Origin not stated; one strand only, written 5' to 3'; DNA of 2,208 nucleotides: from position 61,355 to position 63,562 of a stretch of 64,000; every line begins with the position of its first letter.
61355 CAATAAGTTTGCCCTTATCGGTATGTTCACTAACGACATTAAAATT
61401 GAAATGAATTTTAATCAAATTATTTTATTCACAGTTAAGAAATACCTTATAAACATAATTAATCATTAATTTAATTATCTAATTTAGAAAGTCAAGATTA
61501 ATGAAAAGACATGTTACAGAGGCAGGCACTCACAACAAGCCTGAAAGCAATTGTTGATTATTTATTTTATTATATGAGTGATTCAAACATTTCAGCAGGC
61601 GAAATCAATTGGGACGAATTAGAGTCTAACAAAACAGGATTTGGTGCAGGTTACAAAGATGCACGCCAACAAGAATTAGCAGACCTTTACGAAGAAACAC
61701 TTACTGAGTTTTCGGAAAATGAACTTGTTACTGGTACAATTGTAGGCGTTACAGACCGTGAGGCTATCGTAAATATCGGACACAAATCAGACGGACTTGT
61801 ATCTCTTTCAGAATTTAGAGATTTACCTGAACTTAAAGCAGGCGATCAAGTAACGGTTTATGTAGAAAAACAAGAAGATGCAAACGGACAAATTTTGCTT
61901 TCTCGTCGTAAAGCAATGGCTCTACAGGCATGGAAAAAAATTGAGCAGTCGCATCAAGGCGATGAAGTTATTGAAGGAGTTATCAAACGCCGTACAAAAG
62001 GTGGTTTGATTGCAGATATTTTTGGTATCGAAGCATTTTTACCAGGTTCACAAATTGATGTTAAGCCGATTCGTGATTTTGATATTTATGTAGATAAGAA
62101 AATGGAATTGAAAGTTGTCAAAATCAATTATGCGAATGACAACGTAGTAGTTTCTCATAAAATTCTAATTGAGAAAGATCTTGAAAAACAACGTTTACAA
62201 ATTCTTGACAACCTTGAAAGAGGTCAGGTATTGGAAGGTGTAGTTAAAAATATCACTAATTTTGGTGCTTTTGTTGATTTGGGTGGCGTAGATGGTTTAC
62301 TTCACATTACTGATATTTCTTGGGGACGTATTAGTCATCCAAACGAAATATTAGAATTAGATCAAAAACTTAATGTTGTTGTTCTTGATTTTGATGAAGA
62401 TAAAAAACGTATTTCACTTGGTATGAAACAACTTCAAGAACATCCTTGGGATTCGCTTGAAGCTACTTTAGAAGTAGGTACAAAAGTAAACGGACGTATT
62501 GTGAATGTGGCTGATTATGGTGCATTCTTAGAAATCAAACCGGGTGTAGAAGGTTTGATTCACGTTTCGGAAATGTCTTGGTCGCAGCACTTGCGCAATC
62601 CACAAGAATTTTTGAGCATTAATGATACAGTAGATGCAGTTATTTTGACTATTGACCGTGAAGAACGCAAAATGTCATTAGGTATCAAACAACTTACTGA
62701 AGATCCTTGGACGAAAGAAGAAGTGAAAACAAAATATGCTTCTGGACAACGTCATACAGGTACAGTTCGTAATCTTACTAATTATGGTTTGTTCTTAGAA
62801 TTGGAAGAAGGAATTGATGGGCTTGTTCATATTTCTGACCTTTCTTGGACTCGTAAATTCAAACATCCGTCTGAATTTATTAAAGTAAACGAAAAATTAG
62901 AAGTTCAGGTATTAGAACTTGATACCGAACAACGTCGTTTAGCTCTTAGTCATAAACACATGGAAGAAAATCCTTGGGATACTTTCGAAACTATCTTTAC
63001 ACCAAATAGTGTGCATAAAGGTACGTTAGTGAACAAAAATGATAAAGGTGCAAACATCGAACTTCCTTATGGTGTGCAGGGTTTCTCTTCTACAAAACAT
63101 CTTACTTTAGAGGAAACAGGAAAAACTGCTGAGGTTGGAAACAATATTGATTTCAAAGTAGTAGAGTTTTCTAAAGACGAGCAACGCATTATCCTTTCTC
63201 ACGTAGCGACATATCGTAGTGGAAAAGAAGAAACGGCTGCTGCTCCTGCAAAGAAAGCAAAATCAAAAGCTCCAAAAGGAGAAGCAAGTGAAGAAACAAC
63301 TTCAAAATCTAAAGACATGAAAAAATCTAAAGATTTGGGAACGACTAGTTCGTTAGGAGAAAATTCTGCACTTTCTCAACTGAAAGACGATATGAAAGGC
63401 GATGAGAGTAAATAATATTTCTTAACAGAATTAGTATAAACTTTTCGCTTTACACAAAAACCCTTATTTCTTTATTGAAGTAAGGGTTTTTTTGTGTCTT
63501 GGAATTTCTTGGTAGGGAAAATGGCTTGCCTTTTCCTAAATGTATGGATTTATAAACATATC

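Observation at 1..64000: Window-wide pattern: at least nine conserved genes are interrupted, mostly by one-base indels in homopolymers plus two C-to-T stops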

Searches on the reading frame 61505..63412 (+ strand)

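Call 43: search_protein_families(library=pfam, proteins=[window:61505-63412:+], max_evalue=0.01)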
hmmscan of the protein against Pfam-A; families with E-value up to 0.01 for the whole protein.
window:61505-63412:+ (636 aa): 5 families
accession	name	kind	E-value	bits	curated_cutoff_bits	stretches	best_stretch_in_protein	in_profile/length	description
PF00575.29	S1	-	1.9e-84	278.5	22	6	238-308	3-74/74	S1 RNA binding domain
PF23459.1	S1_RRP5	-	4.8e-29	101.2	27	3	413-482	3-71/72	RRP5 S1 domain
PF21710.3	Spt6_S1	-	2.4e-08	34.6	27.5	1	319-392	11-84/91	Spt6, S1/OB domain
PF13509.12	S1_2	-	4.6e-08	33.5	21.8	0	240-271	2-34/61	S1 domain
PF17092.11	PCB_OB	-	0.00054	21.1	27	0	403-457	21-75/111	Penicillin-binding protein OB-like domain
